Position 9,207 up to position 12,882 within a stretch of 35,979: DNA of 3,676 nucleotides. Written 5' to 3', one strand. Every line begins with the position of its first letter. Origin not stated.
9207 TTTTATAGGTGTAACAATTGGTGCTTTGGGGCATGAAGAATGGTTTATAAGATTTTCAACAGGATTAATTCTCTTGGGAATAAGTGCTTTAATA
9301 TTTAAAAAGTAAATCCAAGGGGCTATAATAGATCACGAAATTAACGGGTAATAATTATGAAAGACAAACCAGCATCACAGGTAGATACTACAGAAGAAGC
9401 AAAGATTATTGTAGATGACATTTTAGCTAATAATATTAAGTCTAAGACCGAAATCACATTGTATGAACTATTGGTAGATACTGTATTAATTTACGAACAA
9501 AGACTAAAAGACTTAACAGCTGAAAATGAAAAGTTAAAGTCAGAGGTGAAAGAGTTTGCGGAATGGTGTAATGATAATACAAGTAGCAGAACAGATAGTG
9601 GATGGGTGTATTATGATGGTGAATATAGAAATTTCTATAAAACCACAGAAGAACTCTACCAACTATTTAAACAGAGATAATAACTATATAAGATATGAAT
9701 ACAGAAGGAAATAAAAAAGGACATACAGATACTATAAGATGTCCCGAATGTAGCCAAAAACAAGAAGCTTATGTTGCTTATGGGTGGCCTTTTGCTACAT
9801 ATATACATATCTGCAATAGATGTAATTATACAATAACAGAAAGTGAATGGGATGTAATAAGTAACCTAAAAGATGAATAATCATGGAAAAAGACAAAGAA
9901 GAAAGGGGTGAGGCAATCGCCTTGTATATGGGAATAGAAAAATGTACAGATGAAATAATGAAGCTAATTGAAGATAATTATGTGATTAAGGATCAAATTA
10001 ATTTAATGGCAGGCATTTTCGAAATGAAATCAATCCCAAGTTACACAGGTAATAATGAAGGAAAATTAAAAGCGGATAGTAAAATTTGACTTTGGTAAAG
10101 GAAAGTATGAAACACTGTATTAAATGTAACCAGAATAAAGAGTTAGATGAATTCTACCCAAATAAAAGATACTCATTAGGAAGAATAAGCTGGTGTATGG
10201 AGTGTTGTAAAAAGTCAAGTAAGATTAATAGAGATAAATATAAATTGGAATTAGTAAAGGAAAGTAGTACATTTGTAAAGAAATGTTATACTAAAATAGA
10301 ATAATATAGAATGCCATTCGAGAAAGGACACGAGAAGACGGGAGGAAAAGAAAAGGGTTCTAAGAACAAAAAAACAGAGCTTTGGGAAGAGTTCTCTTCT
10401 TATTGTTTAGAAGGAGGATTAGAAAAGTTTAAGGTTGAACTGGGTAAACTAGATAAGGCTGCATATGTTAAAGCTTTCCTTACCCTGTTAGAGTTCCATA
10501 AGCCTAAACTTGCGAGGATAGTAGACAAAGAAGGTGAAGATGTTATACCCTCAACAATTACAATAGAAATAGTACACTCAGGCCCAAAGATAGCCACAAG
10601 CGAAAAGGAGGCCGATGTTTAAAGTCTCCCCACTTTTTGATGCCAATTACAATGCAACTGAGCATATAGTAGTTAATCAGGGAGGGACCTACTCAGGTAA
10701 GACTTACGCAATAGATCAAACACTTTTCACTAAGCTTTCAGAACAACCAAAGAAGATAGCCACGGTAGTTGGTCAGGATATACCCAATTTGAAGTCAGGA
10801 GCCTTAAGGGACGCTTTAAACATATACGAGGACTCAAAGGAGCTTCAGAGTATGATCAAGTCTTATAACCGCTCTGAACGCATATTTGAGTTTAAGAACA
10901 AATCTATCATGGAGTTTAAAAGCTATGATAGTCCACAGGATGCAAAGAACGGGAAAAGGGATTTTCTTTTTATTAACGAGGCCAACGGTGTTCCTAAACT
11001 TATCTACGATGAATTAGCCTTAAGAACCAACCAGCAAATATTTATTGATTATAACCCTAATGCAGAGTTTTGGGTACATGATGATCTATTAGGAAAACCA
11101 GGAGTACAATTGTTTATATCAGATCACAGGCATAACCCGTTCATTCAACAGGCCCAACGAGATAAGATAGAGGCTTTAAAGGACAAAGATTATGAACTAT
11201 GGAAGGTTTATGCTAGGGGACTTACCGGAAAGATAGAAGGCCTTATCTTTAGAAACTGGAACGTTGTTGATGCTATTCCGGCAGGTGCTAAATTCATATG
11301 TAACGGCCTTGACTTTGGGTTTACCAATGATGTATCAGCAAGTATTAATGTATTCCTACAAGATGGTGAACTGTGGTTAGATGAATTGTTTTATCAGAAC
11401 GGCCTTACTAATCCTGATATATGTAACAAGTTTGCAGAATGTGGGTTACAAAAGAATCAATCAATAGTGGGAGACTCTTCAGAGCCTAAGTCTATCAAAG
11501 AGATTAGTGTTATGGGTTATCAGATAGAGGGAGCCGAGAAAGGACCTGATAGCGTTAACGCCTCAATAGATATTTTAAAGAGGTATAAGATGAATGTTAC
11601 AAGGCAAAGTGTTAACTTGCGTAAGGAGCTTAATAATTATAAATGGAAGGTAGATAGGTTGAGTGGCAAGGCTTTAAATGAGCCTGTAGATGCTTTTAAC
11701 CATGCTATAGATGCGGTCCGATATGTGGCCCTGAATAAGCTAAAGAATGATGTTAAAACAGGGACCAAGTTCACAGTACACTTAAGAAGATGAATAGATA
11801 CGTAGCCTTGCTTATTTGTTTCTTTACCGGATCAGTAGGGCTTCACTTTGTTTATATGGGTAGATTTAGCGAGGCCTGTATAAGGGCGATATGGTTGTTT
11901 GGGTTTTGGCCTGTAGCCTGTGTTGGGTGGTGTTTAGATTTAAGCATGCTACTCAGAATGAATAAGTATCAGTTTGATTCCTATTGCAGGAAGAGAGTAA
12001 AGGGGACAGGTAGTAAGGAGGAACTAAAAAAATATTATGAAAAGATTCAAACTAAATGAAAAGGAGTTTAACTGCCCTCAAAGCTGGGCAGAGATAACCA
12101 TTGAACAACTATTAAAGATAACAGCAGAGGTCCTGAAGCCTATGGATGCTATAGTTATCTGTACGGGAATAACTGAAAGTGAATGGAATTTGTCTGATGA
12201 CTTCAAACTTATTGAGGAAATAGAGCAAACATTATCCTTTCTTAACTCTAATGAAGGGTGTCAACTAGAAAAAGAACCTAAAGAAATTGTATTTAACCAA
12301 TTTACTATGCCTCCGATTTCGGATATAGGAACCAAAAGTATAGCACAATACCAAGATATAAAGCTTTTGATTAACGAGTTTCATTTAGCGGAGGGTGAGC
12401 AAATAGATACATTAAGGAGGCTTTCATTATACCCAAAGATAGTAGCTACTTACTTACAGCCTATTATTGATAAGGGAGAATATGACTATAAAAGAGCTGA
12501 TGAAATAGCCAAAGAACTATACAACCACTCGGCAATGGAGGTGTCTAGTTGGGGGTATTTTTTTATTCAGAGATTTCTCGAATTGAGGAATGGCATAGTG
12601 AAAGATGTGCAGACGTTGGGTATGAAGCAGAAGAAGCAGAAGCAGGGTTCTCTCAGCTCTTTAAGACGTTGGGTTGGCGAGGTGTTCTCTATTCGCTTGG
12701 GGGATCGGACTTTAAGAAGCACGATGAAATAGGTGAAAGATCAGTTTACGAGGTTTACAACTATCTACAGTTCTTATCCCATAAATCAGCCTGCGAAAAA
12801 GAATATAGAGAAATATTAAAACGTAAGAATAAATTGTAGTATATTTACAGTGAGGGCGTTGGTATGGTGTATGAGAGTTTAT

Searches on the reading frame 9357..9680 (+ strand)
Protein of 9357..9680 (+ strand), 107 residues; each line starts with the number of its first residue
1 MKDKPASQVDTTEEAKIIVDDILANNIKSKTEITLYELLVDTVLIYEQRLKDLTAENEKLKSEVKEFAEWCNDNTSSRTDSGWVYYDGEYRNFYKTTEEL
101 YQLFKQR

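Call 47: search_protein_families(library=pfam, max_evalue=0.01, proteins=[window:9357-9680:+])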
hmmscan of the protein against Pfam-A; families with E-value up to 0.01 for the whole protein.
window:9357-9680:+ (107 aa): 1 family
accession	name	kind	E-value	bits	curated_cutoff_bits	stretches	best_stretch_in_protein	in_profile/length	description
PF00170.26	bZIP_1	-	0.0077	16.7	27.6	0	47-71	32-56/64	bZIP transcription factor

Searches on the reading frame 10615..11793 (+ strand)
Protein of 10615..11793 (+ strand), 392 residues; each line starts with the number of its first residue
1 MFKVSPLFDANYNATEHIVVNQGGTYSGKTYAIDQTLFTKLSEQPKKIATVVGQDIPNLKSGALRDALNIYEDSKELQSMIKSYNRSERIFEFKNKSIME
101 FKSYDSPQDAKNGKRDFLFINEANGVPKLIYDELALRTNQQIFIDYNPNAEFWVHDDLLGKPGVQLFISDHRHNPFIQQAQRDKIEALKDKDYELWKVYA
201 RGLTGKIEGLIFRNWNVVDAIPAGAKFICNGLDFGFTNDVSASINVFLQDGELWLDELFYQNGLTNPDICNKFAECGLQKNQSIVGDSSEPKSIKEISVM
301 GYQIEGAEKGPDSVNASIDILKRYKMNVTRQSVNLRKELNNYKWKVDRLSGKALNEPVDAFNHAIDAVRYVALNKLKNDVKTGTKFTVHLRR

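Call 10: search_protein_families(library=phrogs, max_evalue=0.001, proteins=[window:10615-11793:+])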
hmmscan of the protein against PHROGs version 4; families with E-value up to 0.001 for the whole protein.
window:10615-11793:+ (392 aa): 8 families
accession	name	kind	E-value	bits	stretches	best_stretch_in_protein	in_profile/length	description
phrog_6672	-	head and packaging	3.7e-32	111.9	1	250-382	4-136/145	terminase large subunit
phrog_5653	-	head and packaging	1.2e-29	104.4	1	206-374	5-179/199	terminase large subunit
phrog_2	-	head and packaging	2.8e-25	90.2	1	16-379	277-596/807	terminase large subunit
phrog_3717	-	head and packaging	1.4e-11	45.3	1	15-243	22-267/277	terminase large subunit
phrog_10250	-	head and packaging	1.5e-07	32.4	1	192-382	6-222/228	terminase large subunit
phrog_979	-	head and packaging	9e-07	28.9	1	13-128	163-278/642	terminase large subunit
phrog_22023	-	unknown function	9.2e-06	27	1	169-260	55-147/153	-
phrog_18557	-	head and packaging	0.00034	21.7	1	305-374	2-72/88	terminase large subunit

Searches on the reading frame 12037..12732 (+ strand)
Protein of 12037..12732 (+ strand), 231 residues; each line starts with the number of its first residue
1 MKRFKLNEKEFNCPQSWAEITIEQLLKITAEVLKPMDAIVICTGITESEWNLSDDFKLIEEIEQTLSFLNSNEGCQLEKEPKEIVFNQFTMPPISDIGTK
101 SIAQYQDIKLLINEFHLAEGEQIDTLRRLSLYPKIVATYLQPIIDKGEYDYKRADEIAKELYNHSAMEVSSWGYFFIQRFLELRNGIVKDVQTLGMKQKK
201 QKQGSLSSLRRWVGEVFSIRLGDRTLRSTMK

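Call 47: search_protein_families(library=pfam, max_evalue=0.01, proteins=[window:12037-12732:+])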
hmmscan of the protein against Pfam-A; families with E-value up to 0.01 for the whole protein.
window:12037-12732:+ (231 aa): 1 family
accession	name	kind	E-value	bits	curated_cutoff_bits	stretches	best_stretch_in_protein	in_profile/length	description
PF11860.13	Muramidase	-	0.0042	17.8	22.3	0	143-213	63-131/175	N-acetylmuramidase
